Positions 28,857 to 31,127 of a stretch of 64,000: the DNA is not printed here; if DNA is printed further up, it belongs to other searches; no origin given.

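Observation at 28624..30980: Cobalamin riboswitch with its own terminator controls a sodium:solute-symporter-family gene (candidate new B12-responsive transporter)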

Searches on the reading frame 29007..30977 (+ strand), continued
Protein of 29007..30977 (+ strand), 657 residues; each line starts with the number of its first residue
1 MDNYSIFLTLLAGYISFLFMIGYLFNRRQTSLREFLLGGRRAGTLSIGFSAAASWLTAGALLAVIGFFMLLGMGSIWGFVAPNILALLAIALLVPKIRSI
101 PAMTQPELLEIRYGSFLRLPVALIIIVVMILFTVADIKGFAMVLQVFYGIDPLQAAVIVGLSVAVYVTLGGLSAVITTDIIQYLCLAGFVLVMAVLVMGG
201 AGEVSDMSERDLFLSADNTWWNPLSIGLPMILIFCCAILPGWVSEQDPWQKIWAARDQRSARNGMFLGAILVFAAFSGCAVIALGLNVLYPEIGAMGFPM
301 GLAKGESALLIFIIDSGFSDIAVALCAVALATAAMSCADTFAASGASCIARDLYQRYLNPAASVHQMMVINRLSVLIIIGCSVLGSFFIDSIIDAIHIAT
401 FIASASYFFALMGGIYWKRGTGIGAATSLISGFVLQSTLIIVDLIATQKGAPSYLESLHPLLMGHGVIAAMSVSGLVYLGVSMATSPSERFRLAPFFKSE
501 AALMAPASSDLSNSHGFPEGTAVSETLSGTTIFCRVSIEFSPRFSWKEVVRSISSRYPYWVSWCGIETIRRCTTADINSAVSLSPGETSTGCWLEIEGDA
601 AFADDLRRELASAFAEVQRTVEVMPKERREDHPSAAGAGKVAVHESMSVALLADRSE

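Call 19: search_protein_families(library=pfam, proteins=[L007:6894-8417:+, L007:8427-9755:+, L007:9440-11233:+, L077:6899-8056:+, L077:3158-4801:-, L077:2604-3158:-, L077:1289-2599:-, L077:179-1192:+, L077:8142-8537:-, L077:8630-9664:-], max_evalue=0.001)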
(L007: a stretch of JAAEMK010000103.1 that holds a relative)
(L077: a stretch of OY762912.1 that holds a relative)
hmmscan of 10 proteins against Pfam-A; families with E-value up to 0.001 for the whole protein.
L007:6894-8417:+ (508 aa): 8 families
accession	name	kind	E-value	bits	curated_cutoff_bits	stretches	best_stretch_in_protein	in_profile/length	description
PF10050.14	DUF2284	-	1.8e-36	125.8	25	1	362-506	3-160/161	Predicted metal-binding protein (DUF2284)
PF00891.24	Methyltransf_2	-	3.1e-18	66.3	22.3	1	170-312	65-204/210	O-methyltransferase domain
PF08100.18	Dimerisation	-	2.2e-13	50.2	25.6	1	13-95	4-92/93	O-methyltransferase dimerisation domain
PF13649.12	Methyltransf_25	-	1.1e-10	42.5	27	1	171-267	1-97/97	Methyltransferase domain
PF08242.18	Methyltransf_12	-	8.6e-10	39.7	30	1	172-269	1-98/98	Methyltransferase domain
PF13489.12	Methyltransf_23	-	6.8e-09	36.1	27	1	155-278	10-123/164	Methyltransferase domain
PF08241.18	Methyltransf_11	-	4.6e-06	27.6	21.2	1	172-271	1-95/95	Methyltransferase domain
PF05175.20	MTS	-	2.4e-05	24.5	23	1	167-271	31-138/170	Methyltransferase small domain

L007:8427-9755:+ (443 aa): 2 families
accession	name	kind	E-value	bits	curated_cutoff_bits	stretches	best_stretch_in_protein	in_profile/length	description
PF04055.27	Radical_SAM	-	2.9e-14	54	29.5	1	201-359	5-165/166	Radical SAM superfamily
PF02310.24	B12-binding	-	3.3e-10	40.3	32.1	1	16-137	9-120/121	B12 binding domain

L007:9440-11233:+ (598 aa): 1 family
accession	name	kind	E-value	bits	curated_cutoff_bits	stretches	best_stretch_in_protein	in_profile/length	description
PF04055.27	Radical_SAM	-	1e-20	75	29.5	1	299-462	4-166/166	Radical SAM superfamily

L077:6899-8056:+ (386 aa): 14 families
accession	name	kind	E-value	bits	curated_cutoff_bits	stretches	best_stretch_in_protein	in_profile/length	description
PF22578.2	GGR_cat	-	3e-19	69.1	27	1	173-259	4-88/88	Geranylgeranyl reductase catalytic domain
PF01494.25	FAD_binding_3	-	1.7e-10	41.1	22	1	5-311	2-324/349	FAD binding domain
PF07992.20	Pyr_redox_2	-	5.2e-07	29.8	26.1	1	5-37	1-33/291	Pyridine nucleotide-disulphide oxidoreductase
PF01266.30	DAO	-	1.8e-06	28.1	27.9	1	7-40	2-35/353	FAD dependent oxidoreductase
PF13450.12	NAD_binding_8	-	3.7e-06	27.6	21.9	1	9-41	1-33/68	NAD(P)-binding Rossmann-like domain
PF03486.20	HI0933_like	-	3.8e-06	27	50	1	6-47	2-43/244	HI0933-like protein Rossmann domain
PF12831.13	FAD_oxidored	-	6.3e-06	26.2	27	1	7-40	2-35/416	FAD dependent oxidoreductase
PF04820.20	Trp_halogenase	-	2.6e-05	23.7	21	0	187-328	246-377/458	Tryptophan halogenase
PF00070.33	Pyr_redox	-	6.2e-05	23.9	22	1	7-40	2-35/82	Pyridine nucleotide-disulphide oxidoreductase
PF01262.27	AlaDh_PNT_C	-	6.9e-05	22.8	23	1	6-38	30-62/214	Alanine dehydrogenase/PNT, C-terminal domain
PF01134.28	GIDA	-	7.9e-05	22.3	22.1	1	6-37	1-32/391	Glucose inhibited division protein A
PF00890.30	FAD_binding_2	-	0.00013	21.8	20.4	1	7-40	2-35/414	FAD binding domain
PF05834.18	Lycopene_cycl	-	0.00013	21.6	23.4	1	7-311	2-297/380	Lycopene cyclase protein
PF01946.23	Thi4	-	0.0004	20.1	26.2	1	6-49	19-63/235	Thi4 family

L077:3158-4801:- (548 aa): 2 families
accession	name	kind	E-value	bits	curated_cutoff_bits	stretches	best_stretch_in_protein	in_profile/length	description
PF00920.27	ILVD_EDD_N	-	1.2e-129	432.5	27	1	31-339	1-315/316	Dihydroxy-acid/6-phosphogluconate dehydratase N-terminal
PF24877.1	ILV_EDD_C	-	4e-78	261.7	27.7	1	354-544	1-190/191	Dihydroxy-acid/6-phosphogluconate dehydratase C-terminal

L077:2604-3158:- (185 aa): 2 families
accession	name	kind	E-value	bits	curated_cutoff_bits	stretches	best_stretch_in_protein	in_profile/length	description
PF02834.22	LigT_PEase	-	1.6e-29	102.3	23.3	2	10-89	1-87/87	LigT like Phosphoesterase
PF13563.12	2_5_RNA_ligase2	-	9.9e-13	48.8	27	1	14-141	3-123/152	2'-5' RNA ligase superfamily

L077:1289-2599:- (437 aa): 3 families
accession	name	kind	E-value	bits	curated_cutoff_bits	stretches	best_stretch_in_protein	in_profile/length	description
PF21133.2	CAA_C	-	2.2e-44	151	22.2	1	268-411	1-144/144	CCA-adding enzyme, C-terminal domain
PF09249.16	tRNA_NucTransf2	-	6.2e-43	146.1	27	1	139-249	1-113/113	tRNA nucleotidyltransferase, second domain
PF01909.29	NTP_transf_2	-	2e-10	41.4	21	1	29-126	7-93/93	Nucleotidyltransferase domain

L077:179-1192:+ (338 aa): 1 family
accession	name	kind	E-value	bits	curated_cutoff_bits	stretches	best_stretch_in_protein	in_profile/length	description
PF00850.24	Hist_deacetyl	-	7.8e-98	327.9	27.9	1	20-302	1-295/298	Histone deacetylase domain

L077:8142-8537:- (132 aa): 1 family
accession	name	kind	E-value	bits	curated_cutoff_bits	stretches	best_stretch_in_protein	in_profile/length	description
PF01092.24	Ribosomal_S6e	-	2.8e-44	150.4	26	1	3-123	1-124/125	Ribosomal protein S6e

L077:8630-9664:- (345 aa): 2 families
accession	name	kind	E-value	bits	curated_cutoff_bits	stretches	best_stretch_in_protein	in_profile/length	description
PF01995.21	NRD1_2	-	8e-84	281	25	1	98-334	1-235/238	NrpR regulatory domains NRD1 and 2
PF08461.16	HTH_12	-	9.5e-24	83.6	21.4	1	24-89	1-66/66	Ribonuclease R winged-helix domain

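Call 22: search_protein_families(library=ncbifam, proteins=[L007:6894-8417:+, L007:8427-9755:+, L007:9440-11233:+, L077:6899-8056:+, L015:6602-8134:+, L015:8137-9483:+, L015:9483-10973:+], max_evalue=0.001)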
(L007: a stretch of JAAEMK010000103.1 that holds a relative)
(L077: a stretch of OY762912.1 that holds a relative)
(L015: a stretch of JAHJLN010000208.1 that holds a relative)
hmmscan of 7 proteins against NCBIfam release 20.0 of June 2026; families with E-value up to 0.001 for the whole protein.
L007:6894-8417:+ (508 aa): 8 families
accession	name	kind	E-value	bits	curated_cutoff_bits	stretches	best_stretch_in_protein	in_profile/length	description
NF041536.1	ArsM_DUF2284_UU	exception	5.2e-29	100.9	575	1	341-508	278-459/459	arsenite methyltransferase/DUF2284 domain selenoprotein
NF045648.2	2X_seleno_MbdU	exception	8.8e-27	94.1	600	1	342-508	293-468/468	metal-binding double selenoprotein MbdU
TIGR02716.1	C20_methyl_CrtF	equivalog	3.6e-13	49.3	276.1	1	30-273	6-254/306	bacteriochlorophyllide d C-20 methyltransferase BchU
NF043040.1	corrin_prot_MT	hypoth_equivalog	2.5e-09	36.9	180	1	140-275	12-151/216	corrinoid protein-associated methyltransferase CpaM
NF053543.1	FlxJ_fam_MTase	equivalog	8.2e-09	34.8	560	1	170-284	180-296/352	FlxJ family methyltransferase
NF041820.1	daptide_MTase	equivalog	8.5e-07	28.7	175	1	149-273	17-144/243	daptide-type RiPP biosynthesis methyltransferase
TIGR02072.1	BioC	equivalog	7.2e-05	22.7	184.95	1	167-273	34-134/244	malonyl-ACP O-methyltransferase BioC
NF050150.1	RiPP_MTase_ApyS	equivalog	0.00021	20.6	400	1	112-283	92-266/323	RiPP biosynthesis methyltransferase ApyS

L007:8427-9755:+ (443 aa): 19 families
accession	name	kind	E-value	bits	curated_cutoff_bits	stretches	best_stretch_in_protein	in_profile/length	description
TIGR04385.1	B12_rSAM_cofa1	equivalog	7.7e-120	401.1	450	1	2-427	1-428/438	B12 lower ligand biosynthesis radical SAM protein BzaD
TIGR04072.2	rSAM_ladder_B12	equivalog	8.8e-60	202.6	360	1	18-411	15-390/443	lipid biosynthesis B12-binding/radical SAM protein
TIGR04479.1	bcpD_PhpK_rSAM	subfamily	1.4e-26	92.9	600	1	195-360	242-406/504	PhpK family radical SAM P-methyltransferase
TIGR02026.1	BchE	equivalog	5.9e-26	91.4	481.35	1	18-356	19-358/497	magnesium-protoporphyrin IX monomethyl ester anaerobic oxidative cyclase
NF050148.1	rSAM_ApyD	equivalog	2.7e-25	88.9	750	1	79-363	85-366/645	RiPP biosynthesis radical SAM protein ApyD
TIGR03975.1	rSAM_ocin_1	subfamily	6.9e-23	81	281.85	1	92-366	151-433/606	RiPP maturation radical SAM C-methyltransferase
TIGR03471.1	HpnJ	equivalog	2.8e-19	69.4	577.6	1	79-403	79-397/472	hopanoid biosynthesis associated radical SAM protein HpnJ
TIGR04428.1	B12_rSAM_trp_MT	equivalog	1.6e-17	63.1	500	1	197-395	219-423/558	tryptophan 2-C-methyltransferase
NF045585.1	rSAM_slr0320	equivalog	1.6e-16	59.9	775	1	84-296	124-340/511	photosystem II high light acclimation radical SAM protein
TIGR04367.1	HpnR_B12_rSAM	equivalog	1.5e-14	53.4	650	1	19-341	20-331/490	hopanoid C-3 methylase HpnR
TIGR04013.1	B12_SAM_MJ_1487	hypoth_equivalog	7.5e-14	51.4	251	1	100-368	72-338/382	TIGR04013 family B12-binding domain/radical SAM domain-containing protein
TIGR04014.1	B12_SAM_MJ_0865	equivalog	6.2e-13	48.3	360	1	120-427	88-388/434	methyl-coenzyme M reductase glutamine C-methyltransferase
TIGR04295.1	B12_rSAM_oligo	hypoth_equivalog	5.1e-11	41.9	400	1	34-357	39-356/422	TIGR04295 family B12-binding domain-containing radical SAM protein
NF033070.1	rSAM_AprD4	equivalog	2.3e-10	40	500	1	180-389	188-386/456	AprD4 family radical SAM diol-dehydratase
NF033712.0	B12_rSAM_KedN5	subfamily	4.7e-09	35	700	1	89-233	82-234/624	KedN5 family methylcobalamin-dependent radical SAM C-methyltransferase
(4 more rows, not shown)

L007:9440-11233:+ (598 aa): 24 families
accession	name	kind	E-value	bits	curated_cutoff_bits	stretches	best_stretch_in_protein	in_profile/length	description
TIGR02026.1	BchE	equivalog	1.2e-23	83.7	481.35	2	299-460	200-360/497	magnesium-protoporphyrin IX monomethyl ester anaerobic oxidative cyclase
TIGR04013.1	B12_SAM_MJ_1487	hypoth_equivalog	5.7e-21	74.8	251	1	226-461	90-329/382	TIGR04013 family B12-binding domain/radical SAM domain-containing protein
TIGR03471.1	HpnJ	equivalog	6.6e-21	74.7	577.6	1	294-463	198-363/472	hopanoid biosynthesis associated radical SAM protein HpnJ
TIGR04014.1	B12_SAM_MJ_0865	equivalog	1.4e-19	70.2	360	1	220-469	82-340/434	methyl-coenzyme M reductase glutamine C-methyltransferase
NF040542.1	rSAM_RCCLKC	equivalog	6.7e-18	65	450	1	186-471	60-356/423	arsinothricin biosynthesis radical SAM protein ArsL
TIGR04479.1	bcpD_PhpK_rSAM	subfamily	1.9e-17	62.9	600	1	237-463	181-407/504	PhpK family radical SAM P-methyltransferase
NF040546.1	rSAM_CUAEP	equivalog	5.1e-17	61.7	500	1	194-472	67-348/468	CUAEP/CCAEP-tail radical SAM (seleno)protein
TIGR04072.2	rSAM_ladder_B12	equivalog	3.4e-15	55.6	360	1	221-447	114-330/443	lipid biosynthesis B12-binding/radical SAM protein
TIGR04295.1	B12_rSAM_oligo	hypoth_equivalog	1.4e-13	50.3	400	1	297-418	204-314/422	TIGR04295 family B12-binding domain-containing radical SAM protein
TIGR04367.1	HpnR_B12_rSAM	equivalog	4.5e-13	48.6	650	1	145-438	34-326/490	hopanoid C-3 methylase HpnR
NF050148.1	rSAM_ApyD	equivalog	1.7e-11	43.3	750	1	208-463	107-364/645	RiPP biosynthesis radical SAM protein ApyD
TIGR03975.1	rSAM_ocin_1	subfamily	1.2e-09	37.2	281.85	1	284-439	252-404/606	RiPP maturation radical SAM C-methyltransferase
NF033070.1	rSAM_AprD4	equivalog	6.3e-09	35.2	500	1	290-467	193-368/456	AprD4 family radical SAM diol-dehydratase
NF045585.1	rSAM_slr0320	equivalog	8.8e-09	34.4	775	1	294-417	236-359/511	photosystem II high light acclimation radical SAM protein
TIGR01574.1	miaB-methiolase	equivalog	2.4e-08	33.4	355.3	1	299-419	151-277/437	tRNA (N6-isopentenyl adenosine(37)-C2)-methylthiotransferase MiaB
TIGR04385.1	B12_rSAM_cofa1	equivalog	0.0003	20.1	450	0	211-461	110-360/438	B12 lower ligand biosynthesis radical SAM protein BzaD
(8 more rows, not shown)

L077:6899-8056:+ (386 aa): 50 families (the best 25 are shown)
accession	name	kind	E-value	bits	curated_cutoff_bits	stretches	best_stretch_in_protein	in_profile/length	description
TIGR02032.1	GG-red-SF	subfamily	5.3e-66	223.3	158.8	1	7-305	3-297/297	geranylgeranyl reductase family protein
NF041160.1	DGGPL_Thplmales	equivalog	1.5e-41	142.6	780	1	4-371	3-378/396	digeranylgeranylglycerophospholipid reductase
TIGR02023.1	BchP-ChlP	subfamily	1.6e-37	129.5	343.3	1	6-353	2-345/388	geranylgeranyl diphosphate reductase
TIGR02028.1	ChlP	equivalog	4.3e-25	88.3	505.3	2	148-317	150-316/398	geranylgeranyl reductase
NF041080.1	DGGGPL_reductase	equivalog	5.9e-23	81.4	580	1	4-311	1-317/447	digeranylgeranylglycerophospholipid reductase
NF041385.1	Dggglyphlred_Halo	equivalog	1.4e-18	66.6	700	1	1-368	1-383/405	digeranylgeranylglycerophospholipid reductase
NF045655.1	MkRedMenJ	equivalog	6.9e-16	58.2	700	1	3-333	3-339/406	menaquinone reductase MenJ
NF049967.1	QhpG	equivalog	8.7e-15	54.5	240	1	7-326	1-311/423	flavin-dependent monooxygenase QhpG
NF007542.0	PRK10157.1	subfamily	1.8e-12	46.7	610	2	3-165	4-171/428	FAD-dependent oxidoreductase FixC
NF007450.0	PRK10015.1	subfamily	2.1e-12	46.5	466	2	3-165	4-171/429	FAD-dependent oxidoreductase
NF008519.0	PRK11445.1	equivalog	1.6e-11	44.1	303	1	3-164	2-165/355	FAD-binding protein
TIGR03997.1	mycofact_OYE_2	equivalog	2.2e-09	36.3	793.15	1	6-60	381-435/645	mycofactocin system FadH/OYE family oxidoreductase 2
NF004829.0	PRK06183.1-3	subfamily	1.7e-08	33.7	390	1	4-38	8-42/520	bifunctional 3-(3-hydroxy-phenyl)propionate/3-hydroxycinnamic acid hydroxylase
NF038174.1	maturase_GoxB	equivalog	8.1e-08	31.7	400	1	6-167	2-164/358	glycine oxidase maturase GoxB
NF004991.0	PRK06370.1-3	subfamily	2.1e-07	29.9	620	1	4-46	35-77/509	FAD-containing oxidoreductase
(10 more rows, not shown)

L015:6602-8134:+ (511 aa): 6 families
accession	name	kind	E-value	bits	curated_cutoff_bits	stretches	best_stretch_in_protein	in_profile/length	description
NF041536.1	ArsM_DUF2284_UU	exception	7.5e-23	80.6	575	1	342-511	276-459/459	arsenite methyltransferase/DUF2284 domain selenoprotein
NF045648.2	2X_seleno_MbdU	exception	2.1e-20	73.1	600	1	337-511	285-468/468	metal-binding double selenoprotein MbdU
TIGR02716.1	C20_methyl_CrtF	equivalog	2e-07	30.4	276.1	1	30-216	6-195/306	bacteriochlorophyllide d C-20 methyltransferase BchU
NF053543.1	FlxJ_fam_MTase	equivalog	2.9e-06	26.5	560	1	174-328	180-340/352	FlxJ family methyltransferase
TIGR02072.1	BioC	equivalog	0.00048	20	184.95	1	157-276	18-134/244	malonyl-ACP O-methyltransferase BioC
NF041820.1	daptide_MTase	equivalog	0.00079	18.9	175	0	151-245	15-112/243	daptide-type RiPP biosynthesis methyltransferase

L015:8137-9483:+ (449 aa): 20 families
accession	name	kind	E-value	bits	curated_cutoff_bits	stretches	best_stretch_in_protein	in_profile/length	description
TIGR04385.1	B12_rSAM_cofa1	equivalog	6.4e-127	424.4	450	1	4-435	1-434/438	B12 lower ligand biosynthesis radical SAM protein BzaD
TIGR04072.2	rSAM_ladder_B12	equivalog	1.7e-66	224.7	360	1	20-414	15-391/443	lipid biosynthesis B12-binding/radical SAM protein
TIGR02026.1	BchE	equivalog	9.8e-31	107.1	481.35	1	78-362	70-362/497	magnesium-protoporphyrin IX monomethyl ester anaerobic oxidative cyclase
TIGR04479.1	bcpD_PhpK_rSAM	subfamily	7.7e-27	93.8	600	1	149-364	200-408/504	PhpK family radical SAM P-methyltransferase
TIGR03975.1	rSAM_ocin_1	subfamily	9.8e-23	80.5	281.85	1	91-375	148-440/606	RiPP maturation radical SAM C-methyltransferase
NF045585.1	rSAM_slr0320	equivalog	2.2e-22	79.2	775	1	88-406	126-448/511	photosystem II high light acclimation radical SAM protein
NF050148.1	rSAM_ApyD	equivalog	2.3e-21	75.8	750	1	81-364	85-365/645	RiPP biosynthesis radical SAM protein ApyD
TIGR03471.1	HpnJ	equivalog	2.2e-19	69.7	577.6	1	87-405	85-397/472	hopanoid biosynthesis associated radical SAM protein HpnJ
NF038361.1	rSAM_Sden_1168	equivalog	9.3e-17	60.8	575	1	82-365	152-451/560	Sden_1168 family B12-binding radical SAM P-methyltransferase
TIGR04014.1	B12_SAM_MJ_0865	equivalog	1.6e-15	56.9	360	1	101-365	69-336/434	methyl-coenzyme M reductase glutamine C-methyltransferase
TIGR04013.1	B12_SAM_MJ_1487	hypoth_equivalog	2.3e-15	56.4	251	1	61-239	42-194/382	TIGR04013 family B12-binding domain/radical SAM domain-containing protein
TIGR04428.1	B12_rSAM_trp_MT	equivalog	6.7e-15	54.5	500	2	199-368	219-400/558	tryptophan 2-C-methyltransferase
TIGR04367.1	HpnR_B12_rSAM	equivalog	2.3e-14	52.8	650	1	20-338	19-326/490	hopanoid C-3 methylase HpnR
NF033712.0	B12_rSAM_KedN5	subfamily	2.4e-14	52.5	700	1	88-240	79-239/624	KedN5 family methylcobalamin-dependent radical SAM C-methyltransferase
NF033070.1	rSAM_AprD4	equivalog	6.8e-14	51.6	500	1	194-406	194-401/456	AprD4 family radical SAM diol-dehydratase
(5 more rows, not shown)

L015:9483-10973:+ (497 aa): 24 families
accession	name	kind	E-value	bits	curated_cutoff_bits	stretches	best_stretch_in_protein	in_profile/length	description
TIGR02026.1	BchE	equivalog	8.4e-26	90.9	481.35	1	24-355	22-360/497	magnesium-protoporphyrin IX monomethyl ester anaerobic oxidative cyclase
TIGR04013.1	B12_SAM_MJ_1487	hypoth_equivalog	5.3e-24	84.8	251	1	106-384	77-352/382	TIGR04013 family B12-binding domain/radical SAM domain-containing protein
TIGR03471.1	HpnJ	equivalog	1e-20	74.1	577.6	1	189-357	198-362/472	hopanoid biosynthesis associated radical SAM protein HpnJ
NF040542.1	rSAM_RCCLKC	equivalog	9.9e-20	71.1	450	1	34-365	19-355/423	arsinothricin biosynthesis radical SAM protein ArsL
TIGR04014.1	B12_SAM_MJ_0865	equivalog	3.1e-19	69.1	360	1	122-377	89-353/434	methyl-coenzyme M reductase glutamine C-methyltransferase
NF040546.1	rSAM_CUAEP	equivalog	9.4e-19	67.4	500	1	93-368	71-349/468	CUAEP/CCAEP-tail radical SAM (seleno)protein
TIGR04072.2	rSAM_ladder_B12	equivalog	1.1e-18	67.1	360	1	107-341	106-329/443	lipid biosynthesis B12-binding/radical SAM protein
TIGR04479.1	bcpD_PhpK_rSAM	subfamily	2.1e-16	59.4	600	1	132-359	181-408/504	PhpK family radical SAM P-methyltransferase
TIGR04295.1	B12_rSAM_oligo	hypoth_equivalog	1.5e-15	56.8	400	1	32-313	29-314/422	TIGR04295 family B12-binding domain-containing radical SAM protein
TIGR04367.1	HpnR_B12_rSAM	equivalog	1.9e-14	53.1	650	1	59-336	51-329/490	hopanoid C-3 methylase HpnR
TIGR03975.1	rSAM_ocin_1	subfamily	3.3e-14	52.3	281.85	1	114-388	173-452/606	RiPP maturation radical SAM C-methyltransferase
NF050148.1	rSAM_ApyD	equivalog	1.1e-10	40.6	750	1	102-354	106-360/645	RiPP biosynthesis radical SAM protein ApyD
NF033070.1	rSAM_AprD4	equivalog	1.6e-10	40.5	500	1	179-363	188-369/456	AprD4 family radical SAM diol-dehydratase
TIGR00089.1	TIGR00089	subfamily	7.8e-10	38.1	251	1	72-315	40-271/429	MiaB/RimO family radical SAM methylthiotransferase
TIGR01574.1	miaB-methiolase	equivalog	3.9e-09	36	355.3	1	184-314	143-277/437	tRNA (N6-isopentenyl adenosine(37)-C2)-methylthiotransferase MiaB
TIGR04385.1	B12_rSAM_cofa1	equivalog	2e-06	27.3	450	1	185-357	192-361/438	B12 lower ligand biosynthesis radical SAM protein BzaD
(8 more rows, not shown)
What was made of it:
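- The next gene's best NCBIfam hit is BzaD TIGR04385, at 401-424 bits (call 22). The two radical-SAM genes fall below the BzaD trusted cut-off (call 22).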

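Call 31: search_protein_families(library=pfam, proteins=[L034:377-1147:+, L034:1645-3474:-, L034:3455-4822:-, L034:7010-7327:+, L034:7414-8439:+, L025:1849-3402:-, L025:3749-4720:+, L022:4069-4836:-, L025:6992-7942:+, L030:1443-2591:+], max_evalue=0.0001)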
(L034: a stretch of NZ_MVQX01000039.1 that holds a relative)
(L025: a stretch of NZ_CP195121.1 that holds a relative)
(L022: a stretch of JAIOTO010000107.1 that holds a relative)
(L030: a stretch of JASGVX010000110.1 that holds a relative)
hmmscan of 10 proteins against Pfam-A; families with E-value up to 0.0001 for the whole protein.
L034:377-1147:+ (257 aa): 1 family
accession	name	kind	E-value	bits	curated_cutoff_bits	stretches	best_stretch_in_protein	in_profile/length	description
PF01261.30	AP_endonuc_2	-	2.1e-40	139.5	31.1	1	23-243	3-231/249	Xylose isomerase-like TIM barrel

L034:1645-3474:- (610 aa): 4 families
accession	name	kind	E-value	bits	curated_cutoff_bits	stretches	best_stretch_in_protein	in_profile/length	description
PF01935.23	DUF87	-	1.1e-12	49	23.2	1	230-459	20-209/220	Helicase HerA, central domain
PF05872.18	HerA_C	-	4.2e-07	29.4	22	0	388-556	157-318/502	Helicase HerA-like C-terminal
PF12846.13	AAA_10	-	7.8e-07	28.9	27.5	0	460-549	215-292/362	AAA-like domain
PF00004.35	AAA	-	8.3e-07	29.9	21.2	0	483-555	49-127/131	ATPase family associated with various cellular activities (AAA)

L034:3455-4822:- (456 aa): 1 family
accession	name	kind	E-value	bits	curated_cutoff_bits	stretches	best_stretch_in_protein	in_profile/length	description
PF09376.16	NurA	-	3e-11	43.7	21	1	112-423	7-254/254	NurA domain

L034:7010-7327:+ (106 aa): 0 families

L034:7414-8439:+ (342 aa): 0 families

L025:1849-3402:- (518 aa): 3 families
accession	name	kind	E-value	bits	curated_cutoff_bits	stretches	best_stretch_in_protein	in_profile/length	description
PF00270.35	DEAD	-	1.8e-52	177.8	26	1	26-188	1-165/167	DEAD/DEAH box helicase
PF00271.37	Helicase_C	-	1.4e-32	112.7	23.5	1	224-332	2-110/110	Helicase conserved C-terminal domain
PF04851.21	ResIII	-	3.5e-12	47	22.5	1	42-184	26-163/164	Type III restriction enzyme, res subunit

L025:3749-4720:+ (324 aa): 1 family
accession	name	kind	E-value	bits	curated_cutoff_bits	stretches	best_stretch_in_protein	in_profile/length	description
PF04055.27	Radical_SAM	-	9.1e-19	68.7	29.5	1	31-176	5-166/166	Radical SAM superfamily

L022:4069-4836:- (256 aa): 2 families
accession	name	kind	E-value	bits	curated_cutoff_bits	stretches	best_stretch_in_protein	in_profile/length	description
PF01887.21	SAM_HAT_N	-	3.3e-53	179.8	26.3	1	4-146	1-145/145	SAM hydroxide adenosyltransferase N-terminal domain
PF20257.3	SAM_HAT_C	-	8.5e-26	90.5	25.5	1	169-251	1-83/84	SAM hydroxide adenosyltransferase C-terminal domain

L025:6992-7942:+ (317 aa): 1 family
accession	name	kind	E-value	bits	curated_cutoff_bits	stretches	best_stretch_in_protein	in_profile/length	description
PF19119.5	DUF5803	-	5.5e-08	33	25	1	148-232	62-143/196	Family of unknown function (DUF5803)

L030:1443-2591:+ (383 aa): 0 families
